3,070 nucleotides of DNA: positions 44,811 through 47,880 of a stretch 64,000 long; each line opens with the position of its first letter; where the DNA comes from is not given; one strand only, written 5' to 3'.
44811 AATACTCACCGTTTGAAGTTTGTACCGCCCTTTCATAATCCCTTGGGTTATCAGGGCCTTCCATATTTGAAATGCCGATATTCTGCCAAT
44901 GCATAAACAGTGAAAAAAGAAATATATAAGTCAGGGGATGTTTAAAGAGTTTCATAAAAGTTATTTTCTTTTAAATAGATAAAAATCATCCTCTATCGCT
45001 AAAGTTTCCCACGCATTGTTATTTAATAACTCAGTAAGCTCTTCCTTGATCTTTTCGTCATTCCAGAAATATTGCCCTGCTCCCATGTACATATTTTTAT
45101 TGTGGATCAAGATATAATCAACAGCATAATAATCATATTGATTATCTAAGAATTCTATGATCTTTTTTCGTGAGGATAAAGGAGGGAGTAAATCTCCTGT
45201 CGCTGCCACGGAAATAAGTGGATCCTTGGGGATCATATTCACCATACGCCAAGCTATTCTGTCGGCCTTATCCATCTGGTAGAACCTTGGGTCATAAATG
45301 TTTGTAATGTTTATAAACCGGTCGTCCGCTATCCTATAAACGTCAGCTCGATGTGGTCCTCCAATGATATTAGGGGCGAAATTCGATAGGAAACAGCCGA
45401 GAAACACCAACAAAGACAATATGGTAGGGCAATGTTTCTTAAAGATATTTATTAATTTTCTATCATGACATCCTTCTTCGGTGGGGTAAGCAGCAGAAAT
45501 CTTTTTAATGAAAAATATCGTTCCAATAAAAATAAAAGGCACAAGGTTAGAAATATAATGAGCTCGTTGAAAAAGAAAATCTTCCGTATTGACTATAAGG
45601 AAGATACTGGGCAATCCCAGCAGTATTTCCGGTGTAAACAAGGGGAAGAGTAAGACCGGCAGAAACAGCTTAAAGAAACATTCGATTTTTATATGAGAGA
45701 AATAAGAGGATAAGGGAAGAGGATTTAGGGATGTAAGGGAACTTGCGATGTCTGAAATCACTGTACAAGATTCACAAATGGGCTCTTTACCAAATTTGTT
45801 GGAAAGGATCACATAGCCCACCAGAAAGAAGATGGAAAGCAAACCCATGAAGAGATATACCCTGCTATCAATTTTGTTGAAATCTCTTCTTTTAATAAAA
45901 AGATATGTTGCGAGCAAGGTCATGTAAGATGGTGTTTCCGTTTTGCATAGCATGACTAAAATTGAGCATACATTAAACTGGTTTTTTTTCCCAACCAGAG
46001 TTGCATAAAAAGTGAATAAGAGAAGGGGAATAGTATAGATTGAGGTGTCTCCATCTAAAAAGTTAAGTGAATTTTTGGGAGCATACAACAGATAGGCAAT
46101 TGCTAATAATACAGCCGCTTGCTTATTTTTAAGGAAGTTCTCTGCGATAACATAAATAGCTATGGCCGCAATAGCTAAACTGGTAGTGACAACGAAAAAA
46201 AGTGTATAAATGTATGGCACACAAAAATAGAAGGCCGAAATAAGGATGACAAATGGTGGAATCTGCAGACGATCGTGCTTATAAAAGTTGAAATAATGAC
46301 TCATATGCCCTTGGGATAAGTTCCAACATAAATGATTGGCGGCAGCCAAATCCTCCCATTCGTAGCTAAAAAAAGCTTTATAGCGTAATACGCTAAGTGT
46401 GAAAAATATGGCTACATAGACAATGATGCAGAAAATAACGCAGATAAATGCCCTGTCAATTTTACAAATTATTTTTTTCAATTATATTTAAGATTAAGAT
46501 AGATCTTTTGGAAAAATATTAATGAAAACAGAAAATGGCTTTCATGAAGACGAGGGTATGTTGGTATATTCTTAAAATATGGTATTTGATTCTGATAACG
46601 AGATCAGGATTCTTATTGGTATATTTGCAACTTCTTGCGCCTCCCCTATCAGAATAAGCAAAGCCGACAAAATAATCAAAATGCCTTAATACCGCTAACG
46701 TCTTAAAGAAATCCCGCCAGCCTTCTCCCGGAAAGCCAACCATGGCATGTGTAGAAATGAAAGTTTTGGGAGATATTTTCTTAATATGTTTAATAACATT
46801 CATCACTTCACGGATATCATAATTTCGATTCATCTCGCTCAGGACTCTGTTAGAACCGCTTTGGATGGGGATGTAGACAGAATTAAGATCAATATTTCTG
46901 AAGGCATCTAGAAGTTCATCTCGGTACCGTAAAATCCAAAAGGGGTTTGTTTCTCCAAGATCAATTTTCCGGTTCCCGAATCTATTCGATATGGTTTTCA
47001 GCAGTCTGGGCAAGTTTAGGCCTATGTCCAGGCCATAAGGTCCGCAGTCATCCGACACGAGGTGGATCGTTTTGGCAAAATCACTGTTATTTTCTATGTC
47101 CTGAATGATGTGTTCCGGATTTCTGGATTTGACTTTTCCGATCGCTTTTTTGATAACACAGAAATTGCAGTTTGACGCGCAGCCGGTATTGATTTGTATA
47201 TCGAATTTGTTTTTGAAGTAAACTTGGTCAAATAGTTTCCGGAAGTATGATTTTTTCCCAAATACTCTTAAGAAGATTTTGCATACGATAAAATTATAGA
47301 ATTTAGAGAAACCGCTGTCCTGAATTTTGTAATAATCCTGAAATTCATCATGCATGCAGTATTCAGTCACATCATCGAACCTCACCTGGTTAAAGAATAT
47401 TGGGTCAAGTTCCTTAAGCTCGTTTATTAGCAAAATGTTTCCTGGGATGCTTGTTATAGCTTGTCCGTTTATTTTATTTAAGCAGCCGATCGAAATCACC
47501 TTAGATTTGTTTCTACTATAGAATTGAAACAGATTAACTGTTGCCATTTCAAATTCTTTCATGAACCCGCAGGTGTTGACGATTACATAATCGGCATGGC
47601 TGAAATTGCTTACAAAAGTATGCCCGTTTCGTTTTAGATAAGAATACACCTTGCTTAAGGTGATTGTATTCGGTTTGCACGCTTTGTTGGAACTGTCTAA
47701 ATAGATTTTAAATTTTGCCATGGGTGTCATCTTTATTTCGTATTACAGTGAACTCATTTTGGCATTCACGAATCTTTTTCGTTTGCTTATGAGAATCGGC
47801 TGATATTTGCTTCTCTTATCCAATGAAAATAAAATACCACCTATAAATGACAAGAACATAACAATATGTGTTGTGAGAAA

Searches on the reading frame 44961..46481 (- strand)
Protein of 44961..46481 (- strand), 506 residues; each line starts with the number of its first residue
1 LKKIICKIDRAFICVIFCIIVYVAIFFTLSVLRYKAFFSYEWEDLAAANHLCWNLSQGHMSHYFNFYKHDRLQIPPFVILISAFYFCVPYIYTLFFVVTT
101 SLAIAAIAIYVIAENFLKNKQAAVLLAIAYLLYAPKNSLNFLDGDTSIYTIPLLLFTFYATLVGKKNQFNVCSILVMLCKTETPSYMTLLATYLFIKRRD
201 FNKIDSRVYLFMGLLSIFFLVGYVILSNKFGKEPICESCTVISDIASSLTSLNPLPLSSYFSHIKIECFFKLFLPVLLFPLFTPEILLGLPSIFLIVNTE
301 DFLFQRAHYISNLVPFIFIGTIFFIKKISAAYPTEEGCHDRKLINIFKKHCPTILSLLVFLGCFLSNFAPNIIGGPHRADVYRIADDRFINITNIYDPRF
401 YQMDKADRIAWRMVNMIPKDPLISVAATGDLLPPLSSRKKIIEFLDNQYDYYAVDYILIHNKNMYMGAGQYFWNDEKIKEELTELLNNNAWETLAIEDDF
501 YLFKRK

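Call 16: search_protein_families(library=pfam, proteins=[window:44961-46481:-], max_evalue=0.00001)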
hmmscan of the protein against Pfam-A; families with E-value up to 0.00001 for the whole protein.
window:44961-46481:- (506 aa): 1 family
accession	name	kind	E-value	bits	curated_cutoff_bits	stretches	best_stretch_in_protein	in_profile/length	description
PF09852.15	DUF2079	-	1.7e-24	87.2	28.2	1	75-500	47-457/459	Predicted membrane protein (DUF2079)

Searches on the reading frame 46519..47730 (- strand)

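Call 16: search_protein_families(library=pfam, proteins=[window:46519-47730:-], max_evalue=0.00001)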
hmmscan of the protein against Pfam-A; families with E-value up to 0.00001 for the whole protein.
window:46519-47730:- (403 aa): 2 families
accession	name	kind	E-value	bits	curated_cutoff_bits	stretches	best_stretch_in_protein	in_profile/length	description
PF04055.27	Radical_SAM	-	1.8e-20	74.2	29.5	1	179-345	2-163/166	Radical SAM superfamily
PF00919.26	UPF0004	-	2.2e-10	40.9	27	1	18-97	9-91/98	Uncharacterized protein family UPF0004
